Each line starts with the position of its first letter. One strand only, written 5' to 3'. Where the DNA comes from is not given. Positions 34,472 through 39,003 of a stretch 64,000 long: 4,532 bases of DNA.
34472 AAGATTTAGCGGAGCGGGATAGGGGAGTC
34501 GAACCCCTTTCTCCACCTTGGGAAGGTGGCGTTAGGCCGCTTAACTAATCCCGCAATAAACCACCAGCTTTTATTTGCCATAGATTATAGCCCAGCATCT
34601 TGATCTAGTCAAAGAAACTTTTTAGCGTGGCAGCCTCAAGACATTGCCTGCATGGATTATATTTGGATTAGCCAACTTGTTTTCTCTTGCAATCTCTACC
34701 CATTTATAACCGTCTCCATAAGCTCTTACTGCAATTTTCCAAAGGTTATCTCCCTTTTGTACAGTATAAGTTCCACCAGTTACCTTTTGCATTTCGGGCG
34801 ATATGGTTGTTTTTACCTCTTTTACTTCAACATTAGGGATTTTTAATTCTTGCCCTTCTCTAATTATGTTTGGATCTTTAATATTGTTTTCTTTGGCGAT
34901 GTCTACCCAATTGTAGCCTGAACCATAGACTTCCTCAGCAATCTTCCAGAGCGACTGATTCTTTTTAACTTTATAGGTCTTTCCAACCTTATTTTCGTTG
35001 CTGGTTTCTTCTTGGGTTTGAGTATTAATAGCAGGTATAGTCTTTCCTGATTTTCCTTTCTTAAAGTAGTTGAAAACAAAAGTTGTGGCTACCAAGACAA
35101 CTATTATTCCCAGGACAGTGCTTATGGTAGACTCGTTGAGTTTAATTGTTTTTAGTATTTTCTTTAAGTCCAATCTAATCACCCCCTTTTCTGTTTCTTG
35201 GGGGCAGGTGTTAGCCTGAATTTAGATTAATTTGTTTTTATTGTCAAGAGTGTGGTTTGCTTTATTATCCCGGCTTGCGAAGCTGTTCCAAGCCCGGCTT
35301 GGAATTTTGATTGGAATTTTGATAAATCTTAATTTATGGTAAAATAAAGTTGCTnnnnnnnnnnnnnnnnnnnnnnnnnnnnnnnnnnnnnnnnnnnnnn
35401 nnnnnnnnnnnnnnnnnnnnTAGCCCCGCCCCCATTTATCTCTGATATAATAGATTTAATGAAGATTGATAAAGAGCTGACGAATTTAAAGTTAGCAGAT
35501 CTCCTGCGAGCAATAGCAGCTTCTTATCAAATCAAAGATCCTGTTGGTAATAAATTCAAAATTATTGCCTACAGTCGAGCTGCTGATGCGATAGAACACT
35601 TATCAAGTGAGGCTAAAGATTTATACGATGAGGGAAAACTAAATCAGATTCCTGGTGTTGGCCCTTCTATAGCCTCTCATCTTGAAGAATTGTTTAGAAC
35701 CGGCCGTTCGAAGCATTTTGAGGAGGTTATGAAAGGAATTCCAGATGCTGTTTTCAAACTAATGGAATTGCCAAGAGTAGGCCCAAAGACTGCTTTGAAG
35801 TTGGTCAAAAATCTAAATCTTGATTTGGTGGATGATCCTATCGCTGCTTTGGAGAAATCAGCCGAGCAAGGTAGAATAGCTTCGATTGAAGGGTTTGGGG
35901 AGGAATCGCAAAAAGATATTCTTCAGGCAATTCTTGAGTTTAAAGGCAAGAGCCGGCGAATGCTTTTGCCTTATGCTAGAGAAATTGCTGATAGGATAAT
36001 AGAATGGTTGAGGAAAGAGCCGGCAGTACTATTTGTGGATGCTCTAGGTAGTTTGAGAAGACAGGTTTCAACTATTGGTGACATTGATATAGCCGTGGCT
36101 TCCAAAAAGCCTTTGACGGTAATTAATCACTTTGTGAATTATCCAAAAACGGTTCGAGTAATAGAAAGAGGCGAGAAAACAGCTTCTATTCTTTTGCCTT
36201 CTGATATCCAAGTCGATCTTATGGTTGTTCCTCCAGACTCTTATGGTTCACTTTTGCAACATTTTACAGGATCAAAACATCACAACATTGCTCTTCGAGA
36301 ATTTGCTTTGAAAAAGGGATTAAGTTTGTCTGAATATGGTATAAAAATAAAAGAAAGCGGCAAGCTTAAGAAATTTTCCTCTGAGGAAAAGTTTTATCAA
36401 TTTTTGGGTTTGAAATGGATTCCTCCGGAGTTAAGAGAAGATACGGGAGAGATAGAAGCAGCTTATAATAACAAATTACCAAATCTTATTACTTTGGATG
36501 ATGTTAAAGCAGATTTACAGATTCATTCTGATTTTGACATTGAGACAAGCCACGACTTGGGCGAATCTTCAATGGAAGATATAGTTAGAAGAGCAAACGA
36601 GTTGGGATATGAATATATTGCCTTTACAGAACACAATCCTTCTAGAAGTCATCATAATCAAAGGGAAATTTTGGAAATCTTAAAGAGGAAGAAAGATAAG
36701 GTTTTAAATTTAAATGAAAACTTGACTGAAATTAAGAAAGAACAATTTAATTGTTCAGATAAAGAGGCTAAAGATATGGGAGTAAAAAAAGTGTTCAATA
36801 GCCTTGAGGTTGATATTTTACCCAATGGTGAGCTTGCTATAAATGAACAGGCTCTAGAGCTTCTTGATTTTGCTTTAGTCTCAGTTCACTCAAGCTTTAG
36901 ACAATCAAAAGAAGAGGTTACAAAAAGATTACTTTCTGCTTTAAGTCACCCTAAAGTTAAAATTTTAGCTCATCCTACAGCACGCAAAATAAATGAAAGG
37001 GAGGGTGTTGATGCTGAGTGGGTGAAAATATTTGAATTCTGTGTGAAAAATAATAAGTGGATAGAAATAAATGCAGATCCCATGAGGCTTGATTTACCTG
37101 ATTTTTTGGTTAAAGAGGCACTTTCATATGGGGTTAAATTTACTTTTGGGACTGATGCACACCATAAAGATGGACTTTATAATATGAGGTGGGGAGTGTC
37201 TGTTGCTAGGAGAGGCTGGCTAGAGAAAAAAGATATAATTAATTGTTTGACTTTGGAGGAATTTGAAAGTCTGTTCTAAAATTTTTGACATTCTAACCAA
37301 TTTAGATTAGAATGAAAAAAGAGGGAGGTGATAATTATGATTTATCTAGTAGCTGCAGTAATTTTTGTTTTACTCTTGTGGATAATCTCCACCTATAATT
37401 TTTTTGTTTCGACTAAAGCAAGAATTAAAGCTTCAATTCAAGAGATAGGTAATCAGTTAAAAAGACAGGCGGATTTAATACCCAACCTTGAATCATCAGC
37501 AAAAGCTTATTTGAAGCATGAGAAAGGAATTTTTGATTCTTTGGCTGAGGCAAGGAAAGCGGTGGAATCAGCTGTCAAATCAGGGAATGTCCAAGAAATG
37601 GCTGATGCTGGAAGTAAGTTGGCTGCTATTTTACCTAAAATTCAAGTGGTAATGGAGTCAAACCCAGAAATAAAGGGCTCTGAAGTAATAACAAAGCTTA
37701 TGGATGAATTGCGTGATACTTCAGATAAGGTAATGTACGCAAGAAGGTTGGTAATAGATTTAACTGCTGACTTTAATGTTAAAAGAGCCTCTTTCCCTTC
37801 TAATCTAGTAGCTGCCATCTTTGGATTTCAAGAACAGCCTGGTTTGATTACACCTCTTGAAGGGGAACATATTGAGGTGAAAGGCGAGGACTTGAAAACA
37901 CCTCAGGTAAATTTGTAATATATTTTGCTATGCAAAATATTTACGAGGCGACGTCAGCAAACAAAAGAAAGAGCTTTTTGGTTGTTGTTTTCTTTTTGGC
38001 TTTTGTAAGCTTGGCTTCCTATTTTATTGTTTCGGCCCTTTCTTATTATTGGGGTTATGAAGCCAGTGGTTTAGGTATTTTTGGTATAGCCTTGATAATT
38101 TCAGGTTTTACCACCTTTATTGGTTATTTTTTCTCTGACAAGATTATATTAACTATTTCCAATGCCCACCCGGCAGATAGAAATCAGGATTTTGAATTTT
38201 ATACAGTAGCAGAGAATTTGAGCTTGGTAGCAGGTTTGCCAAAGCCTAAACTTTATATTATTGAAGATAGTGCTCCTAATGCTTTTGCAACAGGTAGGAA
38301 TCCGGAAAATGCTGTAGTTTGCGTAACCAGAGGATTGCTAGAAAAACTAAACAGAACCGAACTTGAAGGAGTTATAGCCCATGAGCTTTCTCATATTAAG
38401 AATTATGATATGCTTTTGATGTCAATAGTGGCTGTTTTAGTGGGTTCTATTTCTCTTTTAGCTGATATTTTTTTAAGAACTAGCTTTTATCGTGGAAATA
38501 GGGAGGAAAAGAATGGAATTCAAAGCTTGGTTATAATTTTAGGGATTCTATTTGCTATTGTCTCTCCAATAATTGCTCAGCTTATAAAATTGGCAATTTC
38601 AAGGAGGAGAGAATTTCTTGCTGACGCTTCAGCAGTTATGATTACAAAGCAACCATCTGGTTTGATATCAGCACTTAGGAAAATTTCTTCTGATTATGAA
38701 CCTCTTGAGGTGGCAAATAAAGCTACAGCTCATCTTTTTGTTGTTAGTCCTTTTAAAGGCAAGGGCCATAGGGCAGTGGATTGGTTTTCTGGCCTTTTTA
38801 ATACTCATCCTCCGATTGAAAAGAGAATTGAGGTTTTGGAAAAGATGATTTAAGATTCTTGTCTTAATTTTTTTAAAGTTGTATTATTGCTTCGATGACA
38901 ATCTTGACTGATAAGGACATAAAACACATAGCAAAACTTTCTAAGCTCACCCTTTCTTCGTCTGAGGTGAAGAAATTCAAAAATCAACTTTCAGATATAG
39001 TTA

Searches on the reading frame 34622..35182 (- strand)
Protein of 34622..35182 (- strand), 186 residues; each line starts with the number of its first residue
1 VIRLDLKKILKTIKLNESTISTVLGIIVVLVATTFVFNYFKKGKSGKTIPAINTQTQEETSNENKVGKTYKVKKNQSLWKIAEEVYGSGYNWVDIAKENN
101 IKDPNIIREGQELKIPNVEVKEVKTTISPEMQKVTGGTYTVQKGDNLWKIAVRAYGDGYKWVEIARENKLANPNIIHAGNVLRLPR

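Call 10: search_protein_families(library=pfam, proteins=[window:34622-35182:-], max_evalue=0.0001)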
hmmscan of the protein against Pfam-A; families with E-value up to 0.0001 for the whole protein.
window:34622-35182:- (186 aa): 3 families
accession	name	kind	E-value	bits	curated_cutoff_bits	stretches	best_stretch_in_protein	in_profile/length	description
PF01476.26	LysM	-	9.4e-25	86.7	20.9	2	70-116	1-43/43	LysM domain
PF23457.1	LysM2_NFP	-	8.8e-06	26.1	36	0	138-181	7-50/56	NFP LysM2 domain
PF23472.1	LysM2_CERK1_LYK3_4_5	-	2.3e-05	24.6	27.4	0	69-116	7-54/56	LYK3/4/5 LysM2 domain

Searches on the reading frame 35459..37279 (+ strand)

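Call 10: search_protein_families(library=pfam, proteins=[window:35459-37279:+], max_evalue=0.0001)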
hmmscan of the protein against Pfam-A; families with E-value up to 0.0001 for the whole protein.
window:35459-37279:+ (606 aa): 4 families
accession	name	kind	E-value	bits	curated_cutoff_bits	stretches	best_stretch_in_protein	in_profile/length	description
PF14791.11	DNA_pol_B_thumb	-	2.1e-23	82.4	25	1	266-327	2-63/63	DNA polymerase beta thumb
PF14716.13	HHH_8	-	3.9e-14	53.2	30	1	8-83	2-72/73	Helix-hairpin-helix domain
PF02811.25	PHP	-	2.4e-09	38.2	26.4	1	352-539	1-163/164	PHP domain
PF14520.12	HHH_5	-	6.7e-08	33.3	27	0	61-118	4-54/57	Helix-hairpin-helix domain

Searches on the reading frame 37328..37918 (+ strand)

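Call 10: search_protein_families(library=pfam, proteins=[window:37328-37918:+], max_evalue=0.0001)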
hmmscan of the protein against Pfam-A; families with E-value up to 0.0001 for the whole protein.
window:37328-37918:+ (196 aa): 1 family
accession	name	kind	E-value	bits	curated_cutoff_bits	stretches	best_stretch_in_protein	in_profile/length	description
PF04011.17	LemA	-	9.2e-33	113.6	26.2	1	37-172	2-134/149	LemA family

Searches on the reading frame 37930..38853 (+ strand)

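Call 10: search_protein_families(library=pfam, proteins=[window:37930-38853:+], max_evalue=0.0001)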
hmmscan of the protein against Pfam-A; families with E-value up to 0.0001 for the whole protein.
window:37930-38853:+ (307 aa): 1 family
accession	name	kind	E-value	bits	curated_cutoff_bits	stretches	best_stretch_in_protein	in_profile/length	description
PF01435.24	Peptidase_M48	-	9.3e-33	114.1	20.3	1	93-306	10-185/186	Peptidase family M48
